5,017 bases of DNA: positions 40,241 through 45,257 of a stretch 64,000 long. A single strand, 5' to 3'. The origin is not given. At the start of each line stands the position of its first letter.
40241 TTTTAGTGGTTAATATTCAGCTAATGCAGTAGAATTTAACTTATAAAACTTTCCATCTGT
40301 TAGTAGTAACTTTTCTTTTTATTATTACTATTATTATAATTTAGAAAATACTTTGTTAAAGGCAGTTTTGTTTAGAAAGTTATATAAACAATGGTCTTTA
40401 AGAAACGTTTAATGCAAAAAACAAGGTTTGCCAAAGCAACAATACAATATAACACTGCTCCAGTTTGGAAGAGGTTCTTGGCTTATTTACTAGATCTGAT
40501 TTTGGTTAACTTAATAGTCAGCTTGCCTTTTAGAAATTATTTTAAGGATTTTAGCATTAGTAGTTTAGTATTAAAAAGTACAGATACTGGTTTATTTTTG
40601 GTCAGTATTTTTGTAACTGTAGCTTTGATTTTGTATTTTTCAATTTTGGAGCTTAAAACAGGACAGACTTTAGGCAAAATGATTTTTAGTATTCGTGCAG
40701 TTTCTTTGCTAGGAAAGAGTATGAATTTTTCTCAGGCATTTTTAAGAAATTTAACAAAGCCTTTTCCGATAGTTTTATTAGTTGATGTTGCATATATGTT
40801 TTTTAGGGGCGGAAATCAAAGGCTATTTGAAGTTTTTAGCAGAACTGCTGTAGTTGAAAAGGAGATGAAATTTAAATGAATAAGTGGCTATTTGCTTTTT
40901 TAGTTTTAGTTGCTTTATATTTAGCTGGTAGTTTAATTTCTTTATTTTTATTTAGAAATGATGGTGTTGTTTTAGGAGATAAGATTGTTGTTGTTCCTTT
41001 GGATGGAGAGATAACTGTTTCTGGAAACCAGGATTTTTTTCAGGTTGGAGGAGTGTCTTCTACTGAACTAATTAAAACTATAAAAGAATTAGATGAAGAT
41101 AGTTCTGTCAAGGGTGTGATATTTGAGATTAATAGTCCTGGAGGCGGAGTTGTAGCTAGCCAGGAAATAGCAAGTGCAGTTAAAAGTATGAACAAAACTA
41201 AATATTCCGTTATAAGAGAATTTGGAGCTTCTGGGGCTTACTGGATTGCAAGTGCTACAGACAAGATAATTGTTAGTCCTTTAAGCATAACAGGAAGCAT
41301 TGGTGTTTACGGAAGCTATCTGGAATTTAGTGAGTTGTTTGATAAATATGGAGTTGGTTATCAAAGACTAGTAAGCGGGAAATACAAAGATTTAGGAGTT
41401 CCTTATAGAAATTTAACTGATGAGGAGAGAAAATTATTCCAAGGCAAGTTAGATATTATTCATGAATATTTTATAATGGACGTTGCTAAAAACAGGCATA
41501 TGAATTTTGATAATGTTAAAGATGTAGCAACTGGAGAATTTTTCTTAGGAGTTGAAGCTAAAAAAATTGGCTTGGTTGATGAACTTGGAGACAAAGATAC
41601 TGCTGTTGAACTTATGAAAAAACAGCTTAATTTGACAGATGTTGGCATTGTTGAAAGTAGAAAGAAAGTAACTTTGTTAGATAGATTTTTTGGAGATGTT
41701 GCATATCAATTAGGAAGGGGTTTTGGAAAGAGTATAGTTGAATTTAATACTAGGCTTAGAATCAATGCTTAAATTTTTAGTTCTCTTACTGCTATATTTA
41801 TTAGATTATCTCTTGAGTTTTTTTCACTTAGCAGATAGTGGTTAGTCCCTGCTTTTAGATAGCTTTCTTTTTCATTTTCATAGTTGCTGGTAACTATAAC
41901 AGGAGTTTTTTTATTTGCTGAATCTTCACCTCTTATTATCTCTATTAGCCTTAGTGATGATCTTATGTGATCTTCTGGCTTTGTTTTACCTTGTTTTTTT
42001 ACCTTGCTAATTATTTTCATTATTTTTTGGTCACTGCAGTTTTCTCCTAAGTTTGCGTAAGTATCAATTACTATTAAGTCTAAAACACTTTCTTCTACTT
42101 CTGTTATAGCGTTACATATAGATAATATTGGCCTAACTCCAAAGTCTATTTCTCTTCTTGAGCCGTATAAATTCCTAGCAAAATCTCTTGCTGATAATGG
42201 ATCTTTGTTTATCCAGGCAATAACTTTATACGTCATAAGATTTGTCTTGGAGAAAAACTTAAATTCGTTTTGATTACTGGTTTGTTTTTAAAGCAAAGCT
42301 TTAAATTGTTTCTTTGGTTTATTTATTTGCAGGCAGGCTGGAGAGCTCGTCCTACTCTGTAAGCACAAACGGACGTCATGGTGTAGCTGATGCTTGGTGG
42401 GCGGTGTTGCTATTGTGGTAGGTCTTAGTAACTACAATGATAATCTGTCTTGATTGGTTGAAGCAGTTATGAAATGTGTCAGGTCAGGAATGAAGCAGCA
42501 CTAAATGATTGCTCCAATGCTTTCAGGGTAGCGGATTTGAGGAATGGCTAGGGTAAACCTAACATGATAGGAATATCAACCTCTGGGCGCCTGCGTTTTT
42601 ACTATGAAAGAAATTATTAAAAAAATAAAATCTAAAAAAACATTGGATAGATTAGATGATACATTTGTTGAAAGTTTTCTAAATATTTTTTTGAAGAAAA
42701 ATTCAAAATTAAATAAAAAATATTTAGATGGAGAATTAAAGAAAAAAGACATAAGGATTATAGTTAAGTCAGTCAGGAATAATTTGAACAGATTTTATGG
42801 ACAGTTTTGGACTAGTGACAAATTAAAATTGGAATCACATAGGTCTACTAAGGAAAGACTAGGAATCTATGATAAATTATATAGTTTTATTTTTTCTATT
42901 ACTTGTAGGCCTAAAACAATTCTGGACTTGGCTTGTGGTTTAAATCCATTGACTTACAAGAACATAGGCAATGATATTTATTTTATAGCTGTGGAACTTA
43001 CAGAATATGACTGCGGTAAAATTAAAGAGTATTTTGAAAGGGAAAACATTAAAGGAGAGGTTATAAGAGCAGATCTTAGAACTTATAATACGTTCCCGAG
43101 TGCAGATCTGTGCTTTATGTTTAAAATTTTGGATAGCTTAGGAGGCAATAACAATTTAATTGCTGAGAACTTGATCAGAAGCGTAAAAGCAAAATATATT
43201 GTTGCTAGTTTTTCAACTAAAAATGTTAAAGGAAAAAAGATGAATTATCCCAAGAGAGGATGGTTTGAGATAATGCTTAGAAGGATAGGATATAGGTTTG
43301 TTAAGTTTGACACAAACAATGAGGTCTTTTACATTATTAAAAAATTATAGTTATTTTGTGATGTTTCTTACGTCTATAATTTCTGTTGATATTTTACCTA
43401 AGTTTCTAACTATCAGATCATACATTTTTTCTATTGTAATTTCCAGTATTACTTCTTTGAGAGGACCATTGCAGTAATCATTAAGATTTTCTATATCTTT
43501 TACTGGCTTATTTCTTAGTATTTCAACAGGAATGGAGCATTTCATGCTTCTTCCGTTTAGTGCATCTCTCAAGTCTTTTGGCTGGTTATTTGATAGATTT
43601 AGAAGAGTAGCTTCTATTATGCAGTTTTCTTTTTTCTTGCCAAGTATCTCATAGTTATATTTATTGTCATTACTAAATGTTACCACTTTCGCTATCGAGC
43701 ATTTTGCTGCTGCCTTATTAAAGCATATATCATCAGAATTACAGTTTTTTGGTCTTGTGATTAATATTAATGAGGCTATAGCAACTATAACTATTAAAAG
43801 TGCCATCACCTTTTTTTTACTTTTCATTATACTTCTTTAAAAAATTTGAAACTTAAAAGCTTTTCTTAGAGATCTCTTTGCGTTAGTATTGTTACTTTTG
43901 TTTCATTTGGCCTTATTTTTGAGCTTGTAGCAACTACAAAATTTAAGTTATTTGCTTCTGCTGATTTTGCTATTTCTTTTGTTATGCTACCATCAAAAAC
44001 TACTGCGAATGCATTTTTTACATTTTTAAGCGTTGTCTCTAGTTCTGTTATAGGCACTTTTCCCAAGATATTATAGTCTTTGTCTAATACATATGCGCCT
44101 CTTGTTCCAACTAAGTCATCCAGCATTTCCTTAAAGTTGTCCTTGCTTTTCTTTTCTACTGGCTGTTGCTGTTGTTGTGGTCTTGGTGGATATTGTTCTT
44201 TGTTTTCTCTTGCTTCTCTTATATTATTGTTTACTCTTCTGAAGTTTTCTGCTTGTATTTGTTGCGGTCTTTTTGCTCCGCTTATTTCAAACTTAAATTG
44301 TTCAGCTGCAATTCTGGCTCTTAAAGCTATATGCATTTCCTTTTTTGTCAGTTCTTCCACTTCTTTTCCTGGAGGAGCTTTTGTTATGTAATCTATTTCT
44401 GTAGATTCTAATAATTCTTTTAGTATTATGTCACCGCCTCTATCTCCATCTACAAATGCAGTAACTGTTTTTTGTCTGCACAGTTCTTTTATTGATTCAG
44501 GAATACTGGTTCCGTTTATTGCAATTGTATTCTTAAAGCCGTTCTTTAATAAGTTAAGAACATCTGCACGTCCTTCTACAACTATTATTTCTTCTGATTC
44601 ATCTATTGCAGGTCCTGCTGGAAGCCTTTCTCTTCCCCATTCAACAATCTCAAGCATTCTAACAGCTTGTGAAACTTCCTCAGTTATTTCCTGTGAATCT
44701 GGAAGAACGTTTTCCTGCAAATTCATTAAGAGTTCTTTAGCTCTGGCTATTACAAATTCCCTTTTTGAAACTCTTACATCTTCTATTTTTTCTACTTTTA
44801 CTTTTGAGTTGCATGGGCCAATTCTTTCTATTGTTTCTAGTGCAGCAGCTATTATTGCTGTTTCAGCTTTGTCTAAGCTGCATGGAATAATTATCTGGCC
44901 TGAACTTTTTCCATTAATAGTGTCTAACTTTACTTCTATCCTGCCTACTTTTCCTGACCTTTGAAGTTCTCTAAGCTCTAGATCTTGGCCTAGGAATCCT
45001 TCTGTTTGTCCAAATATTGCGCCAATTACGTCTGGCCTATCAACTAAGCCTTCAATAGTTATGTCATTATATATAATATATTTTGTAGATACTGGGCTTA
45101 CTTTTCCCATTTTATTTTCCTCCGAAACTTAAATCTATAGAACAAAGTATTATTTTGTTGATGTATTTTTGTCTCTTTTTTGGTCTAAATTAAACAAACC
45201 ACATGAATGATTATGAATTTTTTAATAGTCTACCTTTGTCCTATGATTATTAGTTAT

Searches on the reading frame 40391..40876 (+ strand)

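Call 27: search_protein_families(library=pfam, proteins=[window:40391-40876:+], max_evalue=0.01)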
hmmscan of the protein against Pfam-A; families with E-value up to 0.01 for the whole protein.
window:40391-40876:+ (162 aa): 1 family
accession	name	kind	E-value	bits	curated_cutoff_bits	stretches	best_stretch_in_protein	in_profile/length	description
PF06271.18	RDD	-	5.1e-21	75.8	24.1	1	22-146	1-132/137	RDD family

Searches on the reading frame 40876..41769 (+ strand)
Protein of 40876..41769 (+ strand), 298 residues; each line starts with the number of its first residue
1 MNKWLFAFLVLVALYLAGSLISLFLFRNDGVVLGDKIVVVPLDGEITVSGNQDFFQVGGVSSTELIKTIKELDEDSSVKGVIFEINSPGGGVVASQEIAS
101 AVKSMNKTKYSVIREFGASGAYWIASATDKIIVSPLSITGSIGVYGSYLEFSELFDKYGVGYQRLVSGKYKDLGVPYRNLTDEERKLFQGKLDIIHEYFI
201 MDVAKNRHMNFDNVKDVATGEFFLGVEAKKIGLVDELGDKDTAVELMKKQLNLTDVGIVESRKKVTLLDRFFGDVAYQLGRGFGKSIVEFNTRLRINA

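Call 27: search_protein_families(library=pfam, proteins=[window:40876-41769:+], max_evalue=0.01)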
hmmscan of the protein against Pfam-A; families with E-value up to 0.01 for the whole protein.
window:40876-41769:+ (298 aa): 4 families
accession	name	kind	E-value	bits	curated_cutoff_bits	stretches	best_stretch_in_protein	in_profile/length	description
PF01343.23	Peptidase_S49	-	3.2e-42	144.5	24.9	1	106-253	6-153/154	Peptidase family S49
PF25145.1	NfeD1b_N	-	1.7e-07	31.4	40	1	73-144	26-97/189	NfeD1b, N-terminal domain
PF01972.22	SDH_protease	-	1.7e-06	27.7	31.3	1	62-141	78-154/286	ClpP-like SDH-type serine proteinase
PF00574.28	CLP_protease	-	6e-06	26.7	20.2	1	62-130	30-98/182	Clp protease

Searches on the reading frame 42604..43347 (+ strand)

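Call 27: search_protein_families(library=pfam, proteins=[window:42604-43347:+], max_evalue=0.01)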
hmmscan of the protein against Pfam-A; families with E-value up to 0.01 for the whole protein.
window:42604-43347:+ (248 aa): 1 family
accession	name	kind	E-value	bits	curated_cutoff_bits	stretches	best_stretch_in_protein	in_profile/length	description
PF07091.17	FmrO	-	1.1e-16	61.5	27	1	76-243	81-254/255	Ribosomal RNA methyltransferase (FmrO)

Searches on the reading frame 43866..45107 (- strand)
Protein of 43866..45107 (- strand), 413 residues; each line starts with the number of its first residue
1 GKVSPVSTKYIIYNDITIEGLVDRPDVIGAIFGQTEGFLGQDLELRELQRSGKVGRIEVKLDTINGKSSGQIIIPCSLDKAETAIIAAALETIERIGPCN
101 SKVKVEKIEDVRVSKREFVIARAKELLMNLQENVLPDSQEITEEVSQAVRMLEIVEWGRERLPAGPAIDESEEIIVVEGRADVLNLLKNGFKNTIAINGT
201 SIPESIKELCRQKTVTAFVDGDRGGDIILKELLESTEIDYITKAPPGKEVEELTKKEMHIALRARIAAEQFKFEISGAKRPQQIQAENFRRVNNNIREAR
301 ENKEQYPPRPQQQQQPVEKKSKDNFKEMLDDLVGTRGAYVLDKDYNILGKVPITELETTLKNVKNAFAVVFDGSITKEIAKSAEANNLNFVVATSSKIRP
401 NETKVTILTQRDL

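Call 29: search_protein_families(library=pfam, proteins=[window:43866-45107:-], max_evalue=0.001)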
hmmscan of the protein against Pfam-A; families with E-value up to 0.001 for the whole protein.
window:43866-45107:- (413 aa): 3 families
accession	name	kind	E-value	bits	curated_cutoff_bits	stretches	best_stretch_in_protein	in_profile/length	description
PF13662.12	Toprim_4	-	2.8e-10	40.7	25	1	173-235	2-73/85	Toprim domain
PF13155.12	Toprim_2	-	9.6e-08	32.7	22.1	1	175-250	1-84/88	Toprim-like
PF01751.28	Toprim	-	3.4e-07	30.8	23.1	1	173-251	1-94/96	Toprim domain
